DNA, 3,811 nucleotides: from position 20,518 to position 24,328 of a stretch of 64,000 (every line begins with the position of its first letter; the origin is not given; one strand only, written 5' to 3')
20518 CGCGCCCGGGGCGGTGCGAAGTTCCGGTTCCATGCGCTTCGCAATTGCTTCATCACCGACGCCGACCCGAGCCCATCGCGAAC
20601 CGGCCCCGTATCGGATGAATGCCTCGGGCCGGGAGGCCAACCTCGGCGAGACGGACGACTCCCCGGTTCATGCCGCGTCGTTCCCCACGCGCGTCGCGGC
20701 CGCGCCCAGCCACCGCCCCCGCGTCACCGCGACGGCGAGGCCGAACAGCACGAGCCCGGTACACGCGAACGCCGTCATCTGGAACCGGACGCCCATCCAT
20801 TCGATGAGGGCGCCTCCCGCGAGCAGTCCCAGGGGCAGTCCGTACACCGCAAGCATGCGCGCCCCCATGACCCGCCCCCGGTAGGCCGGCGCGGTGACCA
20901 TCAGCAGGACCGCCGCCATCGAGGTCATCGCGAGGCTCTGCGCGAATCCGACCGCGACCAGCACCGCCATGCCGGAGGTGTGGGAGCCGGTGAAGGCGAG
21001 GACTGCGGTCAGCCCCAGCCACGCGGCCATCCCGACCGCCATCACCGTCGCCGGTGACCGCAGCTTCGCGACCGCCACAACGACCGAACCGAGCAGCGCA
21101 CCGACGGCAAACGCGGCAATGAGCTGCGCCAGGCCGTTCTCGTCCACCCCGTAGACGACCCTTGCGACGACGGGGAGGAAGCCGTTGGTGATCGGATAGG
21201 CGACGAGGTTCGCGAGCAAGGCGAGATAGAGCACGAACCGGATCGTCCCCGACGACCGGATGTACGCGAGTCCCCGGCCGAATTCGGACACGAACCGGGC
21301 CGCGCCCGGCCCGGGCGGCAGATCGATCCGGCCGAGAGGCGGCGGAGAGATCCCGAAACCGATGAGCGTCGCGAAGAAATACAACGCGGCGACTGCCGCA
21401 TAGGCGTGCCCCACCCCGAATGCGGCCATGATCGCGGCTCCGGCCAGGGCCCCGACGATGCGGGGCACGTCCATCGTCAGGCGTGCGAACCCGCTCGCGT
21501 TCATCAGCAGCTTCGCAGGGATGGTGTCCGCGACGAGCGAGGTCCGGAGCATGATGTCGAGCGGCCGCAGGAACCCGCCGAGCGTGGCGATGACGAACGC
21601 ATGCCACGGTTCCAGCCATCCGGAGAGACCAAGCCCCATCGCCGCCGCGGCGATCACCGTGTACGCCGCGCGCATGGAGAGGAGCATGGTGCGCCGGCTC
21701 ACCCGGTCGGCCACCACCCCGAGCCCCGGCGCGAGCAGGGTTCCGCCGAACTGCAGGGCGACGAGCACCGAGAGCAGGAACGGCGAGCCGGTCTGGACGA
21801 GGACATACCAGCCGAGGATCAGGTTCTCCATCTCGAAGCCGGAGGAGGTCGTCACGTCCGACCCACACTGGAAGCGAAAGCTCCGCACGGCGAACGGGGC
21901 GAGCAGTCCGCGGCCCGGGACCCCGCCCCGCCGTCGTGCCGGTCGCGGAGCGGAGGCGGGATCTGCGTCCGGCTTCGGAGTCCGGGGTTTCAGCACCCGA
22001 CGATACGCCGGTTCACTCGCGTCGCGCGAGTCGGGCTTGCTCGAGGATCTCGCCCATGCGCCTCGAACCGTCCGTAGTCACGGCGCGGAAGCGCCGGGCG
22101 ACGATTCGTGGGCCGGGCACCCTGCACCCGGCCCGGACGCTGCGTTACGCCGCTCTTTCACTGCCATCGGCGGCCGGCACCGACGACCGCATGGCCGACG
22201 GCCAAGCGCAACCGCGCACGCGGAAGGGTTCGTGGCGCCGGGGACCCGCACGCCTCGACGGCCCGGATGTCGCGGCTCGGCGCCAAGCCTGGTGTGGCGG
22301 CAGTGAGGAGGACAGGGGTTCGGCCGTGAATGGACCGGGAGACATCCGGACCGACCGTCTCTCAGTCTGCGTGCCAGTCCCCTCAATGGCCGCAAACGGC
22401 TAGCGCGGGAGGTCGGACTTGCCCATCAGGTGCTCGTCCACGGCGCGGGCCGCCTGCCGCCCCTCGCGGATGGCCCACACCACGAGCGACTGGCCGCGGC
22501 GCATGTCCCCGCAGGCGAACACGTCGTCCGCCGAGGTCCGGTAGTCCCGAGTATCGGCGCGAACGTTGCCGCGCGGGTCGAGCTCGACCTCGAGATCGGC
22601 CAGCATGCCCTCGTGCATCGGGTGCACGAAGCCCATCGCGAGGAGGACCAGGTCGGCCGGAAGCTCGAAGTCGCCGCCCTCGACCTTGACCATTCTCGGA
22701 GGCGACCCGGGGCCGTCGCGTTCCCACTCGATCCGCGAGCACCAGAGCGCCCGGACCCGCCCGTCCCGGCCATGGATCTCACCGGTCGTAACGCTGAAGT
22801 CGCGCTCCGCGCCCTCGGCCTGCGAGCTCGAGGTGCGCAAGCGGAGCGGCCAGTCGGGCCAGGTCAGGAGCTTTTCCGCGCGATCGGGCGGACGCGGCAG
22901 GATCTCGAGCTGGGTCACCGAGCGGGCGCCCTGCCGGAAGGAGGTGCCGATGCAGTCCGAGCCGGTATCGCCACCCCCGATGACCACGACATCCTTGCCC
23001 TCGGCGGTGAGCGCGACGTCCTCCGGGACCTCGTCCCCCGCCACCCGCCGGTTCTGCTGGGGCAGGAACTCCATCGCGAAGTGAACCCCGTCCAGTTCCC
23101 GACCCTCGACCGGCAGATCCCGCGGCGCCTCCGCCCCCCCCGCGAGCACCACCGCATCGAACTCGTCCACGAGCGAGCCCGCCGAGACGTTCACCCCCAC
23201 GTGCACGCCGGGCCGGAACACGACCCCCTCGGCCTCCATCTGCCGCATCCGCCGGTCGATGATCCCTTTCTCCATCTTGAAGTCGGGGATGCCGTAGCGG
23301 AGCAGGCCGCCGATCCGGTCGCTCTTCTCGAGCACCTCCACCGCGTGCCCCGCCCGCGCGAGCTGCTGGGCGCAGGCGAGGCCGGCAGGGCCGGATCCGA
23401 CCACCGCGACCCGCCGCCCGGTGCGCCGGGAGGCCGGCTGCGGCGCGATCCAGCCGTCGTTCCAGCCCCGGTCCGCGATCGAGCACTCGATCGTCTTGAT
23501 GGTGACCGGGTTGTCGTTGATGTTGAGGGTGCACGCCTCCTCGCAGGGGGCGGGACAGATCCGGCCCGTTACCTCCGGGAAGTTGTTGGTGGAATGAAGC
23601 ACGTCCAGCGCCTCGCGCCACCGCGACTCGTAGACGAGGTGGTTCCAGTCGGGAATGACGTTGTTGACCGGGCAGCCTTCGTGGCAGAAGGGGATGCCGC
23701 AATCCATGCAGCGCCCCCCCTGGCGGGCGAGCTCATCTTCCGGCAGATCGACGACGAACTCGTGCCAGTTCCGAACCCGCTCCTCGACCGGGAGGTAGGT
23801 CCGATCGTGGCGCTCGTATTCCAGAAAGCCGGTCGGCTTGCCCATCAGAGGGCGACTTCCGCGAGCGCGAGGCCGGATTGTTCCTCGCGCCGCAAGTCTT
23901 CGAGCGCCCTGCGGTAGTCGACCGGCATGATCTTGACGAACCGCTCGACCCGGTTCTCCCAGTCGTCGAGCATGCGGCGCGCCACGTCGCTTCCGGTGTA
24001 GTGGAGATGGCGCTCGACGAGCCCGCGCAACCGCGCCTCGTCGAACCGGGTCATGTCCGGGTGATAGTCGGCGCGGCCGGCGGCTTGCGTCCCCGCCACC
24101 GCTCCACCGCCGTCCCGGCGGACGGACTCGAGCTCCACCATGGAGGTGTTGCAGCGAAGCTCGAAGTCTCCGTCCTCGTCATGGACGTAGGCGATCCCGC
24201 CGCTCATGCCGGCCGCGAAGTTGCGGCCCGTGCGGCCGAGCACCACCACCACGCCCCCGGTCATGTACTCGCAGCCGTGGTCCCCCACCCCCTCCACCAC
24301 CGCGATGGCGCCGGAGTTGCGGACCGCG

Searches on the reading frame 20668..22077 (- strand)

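Call 27: search_protein_families(library=pfam, proteins=[window:20668-22077:-], max_evalue=0.0001)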
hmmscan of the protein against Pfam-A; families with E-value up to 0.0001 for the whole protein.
window:20668-22077:- (469 aa): 2 families
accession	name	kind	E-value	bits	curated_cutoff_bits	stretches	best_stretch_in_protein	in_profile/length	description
PF07690.21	MFS_1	-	2.5e-12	46.8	33.4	1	85-334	16-255/347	Major Facilitator Superfamily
PF05977.19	MFS_3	-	4.4e-12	45.7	27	1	59-449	4-390/524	Transmembrane secretion effector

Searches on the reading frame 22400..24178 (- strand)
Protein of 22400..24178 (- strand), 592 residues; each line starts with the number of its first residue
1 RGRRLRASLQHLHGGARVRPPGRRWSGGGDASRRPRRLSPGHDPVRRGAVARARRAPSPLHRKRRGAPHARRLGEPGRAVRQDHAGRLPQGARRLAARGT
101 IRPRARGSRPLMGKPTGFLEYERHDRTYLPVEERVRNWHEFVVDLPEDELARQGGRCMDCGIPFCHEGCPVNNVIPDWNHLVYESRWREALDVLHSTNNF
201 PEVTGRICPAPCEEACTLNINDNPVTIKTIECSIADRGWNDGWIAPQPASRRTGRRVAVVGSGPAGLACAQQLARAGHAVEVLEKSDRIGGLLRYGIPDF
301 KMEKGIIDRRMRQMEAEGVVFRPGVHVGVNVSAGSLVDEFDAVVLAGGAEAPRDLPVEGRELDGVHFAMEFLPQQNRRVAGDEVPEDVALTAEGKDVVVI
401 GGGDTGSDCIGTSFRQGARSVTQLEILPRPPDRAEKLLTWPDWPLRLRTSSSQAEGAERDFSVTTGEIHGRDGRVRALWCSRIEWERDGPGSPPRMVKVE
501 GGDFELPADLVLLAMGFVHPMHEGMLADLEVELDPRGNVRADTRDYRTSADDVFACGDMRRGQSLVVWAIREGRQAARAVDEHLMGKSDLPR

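Call 27: search_protein_families(library=pfam, proteins=[window:22400-24178:-], max_evalue=0.0001)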
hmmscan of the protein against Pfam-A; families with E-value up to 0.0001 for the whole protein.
window:22400-24178:- (592 aa): 11 families
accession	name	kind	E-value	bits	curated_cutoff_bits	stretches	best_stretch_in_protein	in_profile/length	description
PF07992.20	Pyr_redox_2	-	2e-25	90.3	26.1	1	256-573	2-291/291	Pyridine nucleotide-disulphide oxidoreductase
PF14691.11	Fer4_20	-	7.1e-25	87.5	25.8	1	135-241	2-111/113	Dihydroprymidine dehydrogenase domain II, 4Fe-4S cluster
PF13450.12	NAD_binding_8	-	2.3e-10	41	21.9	1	259-294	1-36/68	NAD(P)-binding Rossmann-like domain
PF01593.30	Amino_oxidase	-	1.6e-08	34.7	19.8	1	265-294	2-31/443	Flavin containing amine oxidoreductase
PF00070.33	Pyr_redox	-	5.6e-08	33.6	22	0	256-290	1-35/82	Pyridine nucleotide-disulphide oxidoreductase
PF03486.20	HI0933_like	-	1.1e-06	28.8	50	1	256-290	2-36/244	HI0933-like protein Rossmann domain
PF01266.30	DAO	-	1.3e-06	28.6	27.9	1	256-290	1-35/353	FAD dependent oxidoreductase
PF12831.13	FAD_oxidored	-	2e-06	27.8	27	1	257-296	2-41/416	FAD dependent oxidoreductase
PF13738.12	Pyr_redox_3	-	2.4e-06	27.4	30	0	259-290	2-33/305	Pyridine nucleotide-disulphide oxidoreductase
PF00890.30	FAD_binding_2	-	1.9e-05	24.5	20.4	1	257-291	2-36/414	FAD binding domain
PF13241.12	NAD_binding_7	-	5.7e-05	24.1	22.1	0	253-286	6-39/104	Putative NAD(P)-binding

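Call 70: find_homologous_proteins(query=window:22400-23845:-, max_evalue=1e-100)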
Query window:22400-23845:- (481 aa): 8000 proteins with E <= 1e-100 among 8000 candidates; the best 120 are listed.
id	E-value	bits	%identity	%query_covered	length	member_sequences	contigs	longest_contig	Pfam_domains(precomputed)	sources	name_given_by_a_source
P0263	1.7e-298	1009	89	100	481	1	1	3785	PF01266.31,PF01593.31,PF13450.13,PF14691.12,PF07992.21,PF00070.34,PF13738.13,PF03486.21,PF12831.14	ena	-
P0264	1.2e-297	1006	89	100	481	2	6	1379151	PF01266.31,PF13241.13,PF01593.31,PF13450.13,PF14691.12,PF00890.31,PF07992.21,PF00070.34,PF13738.13,PF03486.21,PF12831.14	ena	-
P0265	1.5e-297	1005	89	100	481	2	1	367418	PF01266.31,PF01593.31,PF13450.13,PF14691.12,PF07992.21,PF00070.34,PF13738.13,PF03486.21,PF12831.14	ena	-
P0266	2.0e-297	1005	89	100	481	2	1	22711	PF01266.31,PF01593.31,PF13450.13,PF14691.12,PF07992.21,PF00070.34,PF13738.13,PF03486.21,PF12831.14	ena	-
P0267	1.2e-294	996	88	100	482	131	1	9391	PF01266.31,PF01593.31,PF13450.13,PF14691.12,PF07992.21,PF00070.34,PF13738.13,PF03486.21,PF12831.14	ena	-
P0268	2.4e-294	995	88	100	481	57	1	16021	PF01266.31,PF01593.31,PF13450.13,PF14691.12,PF00890.31,PF07992.21,PF00070.34,PF13738.13,PF03486.21,PF12831.14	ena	-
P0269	6.9e-294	993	88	100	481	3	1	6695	PF01266.31,PF01593.31,PF13450.13,PF14691.12,PF07992.21,PF00070.34,PF13738.13,PF03486.21,PF12831.14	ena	-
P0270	5.3e-293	990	88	100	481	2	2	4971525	PF01266.31,PF01593.31,PF13450.13,PF14691.12,PF00890.31,PF07992.21,PF00070.34,PF13738.13,PF03486.21,PF12831.14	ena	-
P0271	2.6e-288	975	87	100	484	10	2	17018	PF01266.31,PF13241.13,PF01593.31,PF13450.13,PF14691.12,PF07992.21,PF00070.34,PF13738.13,PF03486.21,PF12831.14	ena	-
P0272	3.9e-287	971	86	100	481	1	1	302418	PF01266.31,PF01593.31,PF13450.13,PF14691.12,PF07992.21,PF00070.34,PF13738.13,PF03486.21,PF12831.14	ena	-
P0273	3.9e-285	964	86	100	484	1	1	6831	PF01266.31,PF13241.13,PF01593.31,PF13450.13,PF14691.12,PF07992.21,PF00070.34,PF13738.13,PF03486.21,PF12831.14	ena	-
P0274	9.5e-284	960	86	100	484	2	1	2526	PF01266.31,PF13241.13,PF01593.31,PF13450.13,PF14691.12,PF07992.21,PF00070.34,PF13738.13,PF03486.21,PF12831.14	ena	-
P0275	9.7e-284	960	86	100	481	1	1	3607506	PF01266.31,PF01593.31,PF13450.13,PF14691.12,PF07992.21,PF00070.34,PF13738.13,PF03486.21,PF12831.14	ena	-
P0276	4.1e-283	958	85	100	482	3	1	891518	PF01266.31,PF01593.31,PF13450.13,PF14691.12,PF07992.21,PF00070.34,PF13738.13,PF03486.21,PF12831.14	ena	-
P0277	7.4e-283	957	85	100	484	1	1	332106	PF01266.31,PF01593.31,PF13450.13,PF14691.12,PF00890.31,PF07992.21,PF00070.34,PF13738.13,PF03486.21,PF12831.14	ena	-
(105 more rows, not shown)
